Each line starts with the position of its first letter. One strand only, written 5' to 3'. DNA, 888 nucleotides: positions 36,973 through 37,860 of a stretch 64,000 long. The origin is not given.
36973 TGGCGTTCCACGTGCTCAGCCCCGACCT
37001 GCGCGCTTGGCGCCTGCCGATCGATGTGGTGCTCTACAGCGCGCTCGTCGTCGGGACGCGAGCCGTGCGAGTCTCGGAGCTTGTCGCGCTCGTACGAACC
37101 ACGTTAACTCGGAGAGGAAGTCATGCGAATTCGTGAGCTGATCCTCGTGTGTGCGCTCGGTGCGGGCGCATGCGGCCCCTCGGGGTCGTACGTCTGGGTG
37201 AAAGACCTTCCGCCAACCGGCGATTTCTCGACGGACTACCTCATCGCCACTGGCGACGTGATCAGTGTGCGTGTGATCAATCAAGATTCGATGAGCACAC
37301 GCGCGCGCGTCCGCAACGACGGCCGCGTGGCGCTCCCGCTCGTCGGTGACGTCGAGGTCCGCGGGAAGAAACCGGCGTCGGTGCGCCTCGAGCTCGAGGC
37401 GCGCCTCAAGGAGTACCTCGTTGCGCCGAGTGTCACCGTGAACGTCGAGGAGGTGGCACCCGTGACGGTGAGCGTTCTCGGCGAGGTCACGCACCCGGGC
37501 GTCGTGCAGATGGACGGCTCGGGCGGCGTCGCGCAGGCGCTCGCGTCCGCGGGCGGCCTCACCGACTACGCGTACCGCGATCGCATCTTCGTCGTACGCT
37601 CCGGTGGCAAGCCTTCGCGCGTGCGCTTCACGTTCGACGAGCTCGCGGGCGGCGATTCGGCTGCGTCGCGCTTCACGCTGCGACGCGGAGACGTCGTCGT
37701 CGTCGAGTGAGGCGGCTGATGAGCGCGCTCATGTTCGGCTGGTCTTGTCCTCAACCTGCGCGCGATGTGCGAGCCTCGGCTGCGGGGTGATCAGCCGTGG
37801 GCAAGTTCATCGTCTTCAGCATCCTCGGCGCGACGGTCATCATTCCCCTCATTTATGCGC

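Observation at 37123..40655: Composite outer-membrane export module: short OPX lipoprotein plus separate beta-barrel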

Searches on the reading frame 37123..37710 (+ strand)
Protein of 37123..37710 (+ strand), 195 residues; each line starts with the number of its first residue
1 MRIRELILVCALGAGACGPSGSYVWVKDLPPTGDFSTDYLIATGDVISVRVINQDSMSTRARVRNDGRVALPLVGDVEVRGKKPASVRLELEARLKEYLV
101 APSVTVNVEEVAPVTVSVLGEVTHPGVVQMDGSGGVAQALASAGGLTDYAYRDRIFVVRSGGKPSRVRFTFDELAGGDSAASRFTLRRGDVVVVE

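Call 4: search_protein_families(library=pfam, proteins=[window:37123-37710:+], max_evalue=0.01)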
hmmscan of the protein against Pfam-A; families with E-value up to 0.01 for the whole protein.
window:37123-37710:+ (195 aa): 3 families
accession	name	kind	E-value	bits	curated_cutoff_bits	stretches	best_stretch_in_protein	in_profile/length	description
PF02563.21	Poly_export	-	6.5e-20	71.5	28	1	37-108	5-76/77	Polysaccharide biosynthesis/export protein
PF10531.15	SLBB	-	3.9e-12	46.3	27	1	116-164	2-51/55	SLBB domain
PF22461.2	SLBB_2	-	1.2e-08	35.4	27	1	116-194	3-79/79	SLBB domain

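Call 33: search_solved_structures(query=window:37123-37707:+, max_evalue=0.01, show_alignments=3)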
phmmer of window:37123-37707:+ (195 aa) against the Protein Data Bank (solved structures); distinct sequences matched with E-value up to 0.01: 9.
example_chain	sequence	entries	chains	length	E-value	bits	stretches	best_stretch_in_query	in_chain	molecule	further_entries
9n9a_A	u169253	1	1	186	2.8e-17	66.3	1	41-194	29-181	Polysaccharide export protein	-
2w8i_A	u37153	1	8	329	9.5e-13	51.6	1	58-192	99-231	PUTATIVE OUTER MEMBRANE LIPOPROTEIN WZA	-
2w8h_A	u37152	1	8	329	1.3e-12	51.1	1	58-192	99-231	PUTATIVE OUTER MEMBRANE LIPOPROTEIN WZA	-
2j58_A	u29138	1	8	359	1.4e-12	51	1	58-192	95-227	OUTER MEMBRANE LIPOPROTEIN WZA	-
26gs_O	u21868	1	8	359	4.8e-11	46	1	56-192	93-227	Putative polysaccharide export protein Wza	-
9xgv_C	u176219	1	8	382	6.1e-11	45.7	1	56-192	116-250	Putative polysaccharide export protein Wza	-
9r60_A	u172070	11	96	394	6.9e-11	45.5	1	56-192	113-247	Putative polysaccharide export protein Wza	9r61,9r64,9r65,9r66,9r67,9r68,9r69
9v6l_D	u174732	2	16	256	1.5e-10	44.4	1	60-194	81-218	Biofilm formation protein PslD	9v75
7xfd_A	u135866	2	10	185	2.7e-09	40.3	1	56-192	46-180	Polysaccharide export protein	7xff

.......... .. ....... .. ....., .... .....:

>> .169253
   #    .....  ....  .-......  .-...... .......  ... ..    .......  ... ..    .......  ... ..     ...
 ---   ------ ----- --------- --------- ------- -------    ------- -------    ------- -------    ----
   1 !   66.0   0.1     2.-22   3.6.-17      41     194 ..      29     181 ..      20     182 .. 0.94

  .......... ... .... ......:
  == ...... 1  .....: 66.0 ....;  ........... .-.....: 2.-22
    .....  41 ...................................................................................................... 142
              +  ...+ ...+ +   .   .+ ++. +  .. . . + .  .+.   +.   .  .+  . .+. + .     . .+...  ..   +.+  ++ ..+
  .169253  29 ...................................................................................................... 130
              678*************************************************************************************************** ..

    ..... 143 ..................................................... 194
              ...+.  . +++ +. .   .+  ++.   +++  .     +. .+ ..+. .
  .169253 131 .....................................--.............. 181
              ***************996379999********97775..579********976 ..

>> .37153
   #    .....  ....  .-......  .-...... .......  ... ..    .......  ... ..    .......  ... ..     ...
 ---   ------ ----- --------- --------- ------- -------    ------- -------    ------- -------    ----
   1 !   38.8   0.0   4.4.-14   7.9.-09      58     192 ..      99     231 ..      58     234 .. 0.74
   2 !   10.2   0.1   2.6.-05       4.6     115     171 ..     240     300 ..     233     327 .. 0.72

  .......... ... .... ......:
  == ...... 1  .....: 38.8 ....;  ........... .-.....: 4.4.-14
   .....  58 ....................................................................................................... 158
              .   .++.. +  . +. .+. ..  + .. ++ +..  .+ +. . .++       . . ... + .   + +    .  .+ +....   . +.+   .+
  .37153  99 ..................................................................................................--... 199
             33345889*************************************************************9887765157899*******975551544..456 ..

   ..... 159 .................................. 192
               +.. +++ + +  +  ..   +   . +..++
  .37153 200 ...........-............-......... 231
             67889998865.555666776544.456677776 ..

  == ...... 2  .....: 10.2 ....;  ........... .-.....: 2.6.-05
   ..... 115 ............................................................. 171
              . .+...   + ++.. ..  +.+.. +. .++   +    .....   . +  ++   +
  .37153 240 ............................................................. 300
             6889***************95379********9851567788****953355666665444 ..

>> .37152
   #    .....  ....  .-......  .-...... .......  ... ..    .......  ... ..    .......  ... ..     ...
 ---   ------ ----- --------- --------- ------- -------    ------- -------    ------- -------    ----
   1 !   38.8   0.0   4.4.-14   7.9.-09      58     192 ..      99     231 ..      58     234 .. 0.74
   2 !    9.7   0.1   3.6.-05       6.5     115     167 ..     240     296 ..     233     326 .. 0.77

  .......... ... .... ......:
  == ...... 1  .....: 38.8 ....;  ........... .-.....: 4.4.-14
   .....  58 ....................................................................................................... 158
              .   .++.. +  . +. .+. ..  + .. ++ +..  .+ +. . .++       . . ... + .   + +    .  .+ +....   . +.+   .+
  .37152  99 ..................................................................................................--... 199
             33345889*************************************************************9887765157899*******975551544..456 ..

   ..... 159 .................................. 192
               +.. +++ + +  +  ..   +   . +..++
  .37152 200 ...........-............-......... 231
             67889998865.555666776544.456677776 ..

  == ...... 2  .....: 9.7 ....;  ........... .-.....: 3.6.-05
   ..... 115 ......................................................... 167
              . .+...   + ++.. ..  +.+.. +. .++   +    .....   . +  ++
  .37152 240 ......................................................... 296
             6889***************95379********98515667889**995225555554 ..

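Call 36: search_protein_families(library=ncbifam, proteins=[window:37123-37710:+], max_evalue=0.01)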
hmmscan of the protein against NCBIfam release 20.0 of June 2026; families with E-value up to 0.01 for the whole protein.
window:37123-37710:+ (195 aa): 4 families
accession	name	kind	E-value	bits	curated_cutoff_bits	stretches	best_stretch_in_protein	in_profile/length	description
NF041843.1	EpsY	equivalog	3.3e-59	199.6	320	1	7-195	20-211/211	exopolysaccharide export protein EpsY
TIGR03027.2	pepcterm_export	equivalog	2.9e-31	108.4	180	1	38-195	2-165/169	XrtA/PEP-CTERM system exopolysaccharide export protein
TIGR03028.1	EpsE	equivalog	2.4e-24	86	262.65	1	38-194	1-159/239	polysaccharide export protein EpsE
NF011658.0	PRK15078.1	subfamily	6.2e-13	48.3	333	1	56-194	113-249/380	polysaccharide export protein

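Call 49: find_encoding_contigs(protein=window:37123-37710:+, flank=2000, max_places=3)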
Protein window:37123-37710:+ (195 aa): no gene with exactly this product is on record in the collection.

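Call 63: list_cluster_members(proteins=[P0001, window:37123-37707:+, P0007, P0011])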
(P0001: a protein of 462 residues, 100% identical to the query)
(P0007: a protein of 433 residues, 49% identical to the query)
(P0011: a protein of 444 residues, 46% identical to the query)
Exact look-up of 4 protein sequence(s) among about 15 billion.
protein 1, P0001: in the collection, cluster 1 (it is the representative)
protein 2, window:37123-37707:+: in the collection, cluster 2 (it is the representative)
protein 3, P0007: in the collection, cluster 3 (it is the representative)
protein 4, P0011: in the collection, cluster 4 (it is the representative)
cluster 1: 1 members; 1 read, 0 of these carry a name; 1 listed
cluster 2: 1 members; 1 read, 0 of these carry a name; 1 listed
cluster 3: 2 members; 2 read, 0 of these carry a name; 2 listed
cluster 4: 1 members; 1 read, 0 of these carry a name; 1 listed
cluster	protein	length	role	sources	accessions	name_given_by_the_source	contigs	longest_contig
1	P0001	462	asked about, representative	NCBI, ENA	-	-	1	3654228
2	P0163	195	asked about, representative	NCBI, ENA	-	-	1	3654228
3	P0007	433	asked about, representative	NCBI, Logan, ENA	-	-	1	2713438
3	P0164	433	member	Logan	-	-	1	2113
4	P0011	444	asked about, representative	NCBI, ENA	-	-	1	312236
